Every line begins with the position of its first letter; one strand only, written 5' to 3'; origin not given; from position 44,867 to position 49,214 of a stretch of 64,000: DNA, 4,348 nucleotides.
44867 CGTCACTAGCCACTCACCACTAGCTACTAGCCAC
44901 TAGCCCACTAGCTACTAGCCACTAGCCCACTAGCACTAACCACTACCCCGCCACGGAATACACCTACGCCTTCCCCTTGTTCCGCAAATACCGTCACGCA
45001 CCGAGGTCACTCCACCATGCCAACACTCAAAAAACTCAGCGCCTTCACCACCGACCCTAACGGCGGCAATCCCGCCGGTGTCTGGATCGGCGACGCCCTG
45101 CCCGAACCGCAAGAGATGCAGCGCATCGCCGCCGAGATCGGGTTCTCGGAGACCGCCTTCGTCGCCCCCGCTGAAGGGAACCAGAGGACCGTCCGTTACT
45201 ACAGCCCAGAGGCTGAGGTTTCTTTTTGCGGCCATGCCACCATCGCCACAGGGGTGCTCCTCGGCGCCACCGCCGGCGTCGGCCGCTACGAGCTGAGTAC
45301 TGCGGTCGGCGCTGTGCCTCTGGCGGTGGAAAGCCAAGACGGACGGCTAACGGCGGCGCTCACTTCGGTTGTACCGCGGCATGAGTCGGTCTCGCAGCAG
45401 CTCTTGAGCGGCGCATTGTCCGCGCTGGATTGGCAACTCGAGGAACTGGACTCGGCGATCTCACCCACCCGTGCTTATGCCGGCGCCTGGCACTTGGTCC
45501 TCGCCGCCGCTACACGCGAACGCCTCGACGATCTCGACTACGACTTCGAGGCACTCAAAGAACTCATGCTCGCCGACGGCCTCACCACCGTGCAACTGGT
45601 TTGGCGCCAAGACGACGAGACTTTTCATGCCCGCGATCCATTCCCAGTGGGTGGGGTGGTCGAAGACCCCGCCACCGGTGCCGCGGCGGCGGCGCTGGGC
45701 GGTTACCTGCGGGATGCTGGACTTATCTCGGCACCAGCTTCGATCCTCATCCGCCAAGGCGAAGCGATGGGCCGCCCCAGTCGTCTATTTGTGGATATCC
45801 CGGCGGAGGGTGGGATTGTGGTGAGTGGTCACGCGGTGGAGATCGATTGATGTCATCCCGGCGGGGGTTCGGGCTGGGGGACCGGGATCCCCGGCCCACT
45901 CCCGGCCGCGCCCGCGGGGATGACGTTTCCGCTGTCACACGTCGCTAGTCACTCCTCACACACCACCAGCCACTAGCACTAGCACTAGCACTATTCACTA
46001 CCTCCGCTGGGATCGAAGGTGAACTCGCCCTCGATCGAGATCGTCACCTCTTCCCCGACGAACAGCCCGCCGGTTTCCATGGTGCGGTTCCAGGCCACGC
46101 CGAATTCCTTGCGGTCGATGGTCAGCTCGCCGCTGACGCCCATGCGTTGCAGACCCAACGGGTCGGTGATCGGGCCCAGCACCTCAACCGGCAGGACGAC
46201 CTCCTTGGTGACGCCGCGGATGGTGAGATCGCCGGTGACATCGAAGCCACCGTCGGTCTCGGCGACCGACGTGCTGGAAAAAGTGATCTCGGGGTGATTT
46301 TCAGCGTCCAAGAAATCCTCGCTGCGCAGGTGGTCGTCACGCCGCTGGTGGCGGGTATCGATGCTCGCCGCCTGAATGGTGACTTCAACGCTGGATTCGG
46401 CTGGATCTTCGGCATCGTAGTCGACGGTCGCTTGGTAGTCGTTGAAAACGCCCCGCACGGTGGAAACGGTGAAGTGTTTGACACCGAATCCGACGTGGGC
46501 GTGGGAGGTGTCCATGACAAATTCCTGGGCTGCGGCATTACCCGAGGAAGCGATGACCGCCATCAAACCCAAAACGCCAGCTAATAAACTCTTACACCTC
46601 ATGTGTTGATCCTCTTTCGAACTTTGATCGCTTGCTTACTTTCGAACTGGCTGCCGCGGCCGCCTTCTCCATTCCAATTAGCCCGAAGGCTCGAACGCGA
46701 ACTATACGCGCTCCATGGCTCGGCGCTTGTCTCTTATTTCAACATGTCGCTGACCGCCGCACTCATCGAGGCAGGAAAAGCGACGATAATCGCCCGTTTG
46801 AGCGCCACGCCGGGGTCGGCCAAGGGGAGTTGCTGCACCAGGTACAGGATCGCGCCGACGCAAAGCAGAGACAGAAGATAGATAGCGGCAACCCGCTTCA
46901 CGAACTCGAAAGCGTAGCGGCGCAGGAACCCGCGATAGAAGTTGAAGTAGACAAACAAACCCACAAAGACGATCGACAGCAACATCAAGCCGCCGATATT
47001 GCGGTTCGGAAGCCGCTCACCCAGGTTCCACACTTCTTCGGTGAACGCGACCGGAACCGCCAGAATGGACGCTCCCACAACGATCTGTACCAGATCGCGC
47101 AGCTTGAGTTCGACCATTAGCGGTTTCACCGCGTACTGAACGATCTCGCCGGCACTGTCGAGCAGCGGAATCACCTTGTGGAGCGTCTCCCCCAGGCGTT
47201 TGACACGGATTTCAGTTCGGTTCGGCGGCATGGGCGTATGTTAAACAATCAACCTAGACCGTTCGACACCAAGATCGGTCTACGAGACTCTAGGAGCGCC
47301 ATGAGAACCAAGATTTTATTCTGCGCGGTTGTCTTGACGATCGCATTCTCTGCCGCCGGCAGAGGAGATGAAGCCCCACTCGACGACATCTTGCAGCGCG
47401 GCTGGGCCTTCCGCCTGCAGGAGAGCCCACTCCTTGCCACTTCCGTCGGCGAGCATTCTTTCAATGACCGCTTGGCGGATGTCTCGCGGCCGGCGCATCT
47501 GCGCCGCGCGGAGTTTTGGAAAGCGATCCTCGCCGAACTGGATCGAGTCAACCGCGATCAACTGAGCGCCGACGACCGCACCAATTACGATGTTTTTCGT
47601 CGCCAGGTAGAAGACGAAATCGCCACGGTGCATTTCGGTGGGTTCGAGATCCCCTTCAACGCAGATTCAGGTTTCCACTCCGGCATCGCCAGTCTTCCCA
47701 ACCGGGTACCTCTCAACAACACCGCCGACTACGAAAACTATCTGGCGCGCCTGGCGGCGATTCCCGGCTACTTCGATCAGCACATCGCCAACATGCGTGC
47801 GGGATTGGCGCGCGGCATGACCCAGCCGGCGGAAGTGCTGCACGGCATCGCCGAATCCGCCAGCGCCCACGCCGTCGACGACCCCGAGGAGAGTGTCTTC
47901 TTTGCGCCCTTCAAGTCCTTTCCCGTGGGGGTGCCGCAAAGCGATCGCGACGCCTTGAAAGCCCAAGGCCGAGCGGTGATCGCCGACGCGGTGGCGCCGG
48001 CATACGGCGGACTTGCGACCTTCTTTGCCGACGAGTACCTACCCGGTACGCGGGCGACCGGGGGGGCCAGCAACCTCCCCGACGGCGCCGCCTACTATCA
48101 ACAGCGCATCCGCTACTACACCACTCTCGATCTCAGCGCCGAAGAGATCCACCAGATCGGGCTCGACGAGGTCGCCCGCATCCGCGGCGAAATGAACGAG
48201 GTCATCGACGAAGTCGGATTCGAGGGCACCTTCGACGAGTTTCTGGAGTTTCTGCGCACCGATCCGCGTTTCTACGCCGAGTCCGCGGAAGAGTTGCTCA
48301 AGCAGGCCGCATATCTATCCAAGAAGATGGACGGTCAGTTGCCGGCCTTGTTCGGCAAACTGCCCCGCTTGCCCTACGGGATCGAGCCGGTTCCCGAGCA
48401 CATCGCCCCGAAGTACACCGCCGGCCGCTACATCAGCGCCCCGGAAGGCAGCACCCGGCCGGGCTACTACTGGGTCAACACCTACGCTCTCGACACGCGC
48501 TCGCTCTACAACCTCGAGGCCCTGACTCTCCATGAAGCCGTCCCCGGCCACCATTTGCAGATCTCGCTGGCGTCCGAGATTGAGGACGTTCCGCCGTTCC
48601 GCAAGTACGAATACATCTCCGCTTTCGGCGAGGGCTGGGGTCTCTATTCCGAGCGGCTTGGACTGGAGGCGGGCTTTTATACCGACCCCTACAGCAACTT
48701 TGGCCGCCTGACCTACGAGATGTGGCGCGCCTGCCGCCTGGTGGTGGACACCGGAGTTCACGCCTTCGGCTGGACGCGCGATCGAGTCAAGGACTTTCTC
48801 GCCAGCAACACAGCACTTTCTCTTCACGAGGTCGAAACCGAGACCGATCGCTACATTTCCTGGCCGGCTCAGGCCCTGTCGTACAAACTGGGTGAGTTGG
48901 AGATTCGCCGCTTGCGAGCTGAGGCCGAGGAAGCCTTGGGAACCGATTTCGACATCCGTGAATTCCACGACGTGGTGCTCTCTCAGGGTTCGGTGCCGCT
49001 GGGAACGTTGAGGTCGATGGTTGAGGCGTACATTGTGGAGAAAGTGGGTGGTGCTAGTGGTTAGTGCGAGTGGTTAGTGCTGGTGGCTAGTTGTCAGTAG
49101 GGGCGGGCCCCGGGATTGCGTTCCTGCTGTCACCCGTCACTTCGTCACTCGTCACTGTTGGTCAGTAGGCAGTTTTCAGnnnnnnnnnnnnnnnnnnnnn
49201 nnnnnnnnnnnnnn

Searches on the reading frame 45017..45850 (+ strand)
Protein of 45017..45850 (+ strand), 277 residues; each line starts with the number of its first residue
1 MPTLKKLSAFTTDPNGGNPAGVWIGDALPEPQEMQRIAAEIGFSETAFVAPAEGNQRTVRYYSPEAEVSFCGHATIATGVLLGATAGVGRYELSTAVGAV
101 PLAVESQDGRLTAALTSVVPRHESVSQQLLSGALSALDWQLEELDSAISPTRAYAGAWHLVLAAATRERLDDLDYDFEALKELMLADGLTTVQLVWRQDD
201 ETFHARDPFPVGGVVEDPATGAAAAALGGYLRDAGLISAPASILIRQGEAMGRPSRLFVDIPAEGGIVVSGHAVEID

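Call 33: search_protein_families(library=pfam, proteins=[window:45017-45850:+], max_evalue=0.0001)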
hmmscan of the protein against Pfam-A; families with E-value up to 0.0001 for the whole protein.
window:45017-45850:+ (277 aa): 1 family
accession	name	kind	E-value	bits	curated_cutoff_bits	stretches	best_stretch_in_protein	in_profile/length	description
PF02567.21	PhzC-PhzF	-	1.4e-60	205.6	27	1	8-274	2-276/281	Phenazine biosynthesis-like protein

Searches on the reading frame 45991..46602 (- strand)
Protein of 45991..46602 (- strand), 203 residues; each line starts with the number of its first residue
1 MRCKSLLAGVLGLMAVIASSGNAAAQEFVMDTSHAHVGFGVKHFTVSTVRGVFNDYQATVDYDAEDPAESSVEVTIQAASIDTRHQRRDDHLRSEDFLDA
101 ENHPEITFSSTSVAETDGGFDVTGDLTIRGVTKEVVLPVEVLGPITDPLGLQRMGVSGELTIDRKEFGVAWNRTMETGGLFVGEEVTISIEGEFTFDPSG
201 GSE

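Call 33: search_protein_families(library=pfam, proteins=[window:45991-46602:-], max_evalue=0.0001)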
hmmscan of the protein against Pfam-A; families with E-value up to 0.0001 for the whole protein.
window:45991-46602:- (203 aa): 1 family
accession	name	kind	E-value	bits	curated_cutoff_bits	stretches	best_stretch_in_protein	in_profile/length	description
PF04264.18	YceI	-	2.6e-51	174.4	23.7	1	29-194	2-150/150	YceI-like domain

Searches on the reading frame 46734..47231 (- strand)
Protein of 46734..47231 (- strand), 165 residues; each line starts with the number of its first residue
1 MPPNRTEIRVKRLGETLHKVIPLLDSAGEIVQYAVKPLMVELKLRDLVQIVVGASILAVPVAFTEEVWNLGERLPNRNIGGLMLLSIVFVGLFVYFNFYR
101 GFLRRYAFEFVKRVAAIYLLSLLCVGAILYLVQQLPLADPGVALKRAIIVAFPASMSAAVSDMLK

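Call 33: search_protein_families(library=pfam, proteins=[window:46734-47231:-], max_evalue=0.0001)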
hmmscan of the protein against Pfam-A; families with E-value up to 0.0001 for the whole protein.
window:46734-47231:- (165 aa): 1 family
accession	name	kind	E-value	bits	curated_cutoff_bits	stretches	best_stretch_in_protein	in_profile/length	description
PF09622.15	DUF2391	-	1.1e-11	45.1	22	1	42-161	146-271/275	Putative integral membrane protein (DUF2391)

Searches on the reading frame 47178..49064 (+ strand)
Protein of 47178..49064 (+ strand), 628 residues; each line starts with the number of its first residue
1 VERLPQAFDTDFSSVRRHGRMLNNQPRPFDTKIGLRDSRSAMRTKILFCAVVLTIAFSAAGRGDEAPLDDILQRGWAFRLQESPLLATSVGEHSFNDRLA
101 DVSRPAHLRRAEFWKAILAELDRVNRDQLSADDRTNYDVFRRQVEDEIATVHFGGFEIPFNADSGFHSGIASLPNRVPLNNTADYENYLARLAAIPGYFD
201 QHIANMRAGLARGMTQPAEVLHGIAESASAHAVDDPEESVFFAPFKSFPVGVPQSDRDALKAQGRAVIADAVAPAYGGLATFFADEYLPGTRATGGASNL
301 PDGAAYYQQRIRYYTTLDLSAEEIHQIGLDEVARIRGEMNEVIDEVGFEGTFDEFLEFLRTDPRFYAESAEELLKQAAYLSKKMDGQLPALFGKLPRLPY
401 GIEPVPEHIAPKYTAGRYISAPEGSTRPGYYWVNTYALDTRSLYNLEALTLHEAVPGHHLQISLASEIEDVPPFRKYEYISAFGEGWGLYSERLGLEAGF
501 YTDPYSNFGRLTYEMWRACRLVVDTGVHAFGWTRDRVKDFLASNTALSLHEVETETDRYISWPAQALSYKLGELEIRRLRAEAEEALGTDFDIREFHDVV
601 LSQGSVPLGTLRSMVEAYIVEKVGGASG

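Call 33: search_protein_families(library=pfam, proteins=[window:47178-49064:+], max_evalue=0.0001)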
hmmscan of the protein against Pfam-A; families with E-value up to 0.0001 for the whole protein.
window:47178-49064:+ (628 aa): 1 family
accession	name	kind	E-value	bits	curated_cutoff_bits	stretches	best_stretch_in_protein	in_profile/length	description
PF05960.17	DUF885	-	1.4e-183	612.8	32.4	1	84-614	1-531/532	Bacterial protein of unknown function (DUF885)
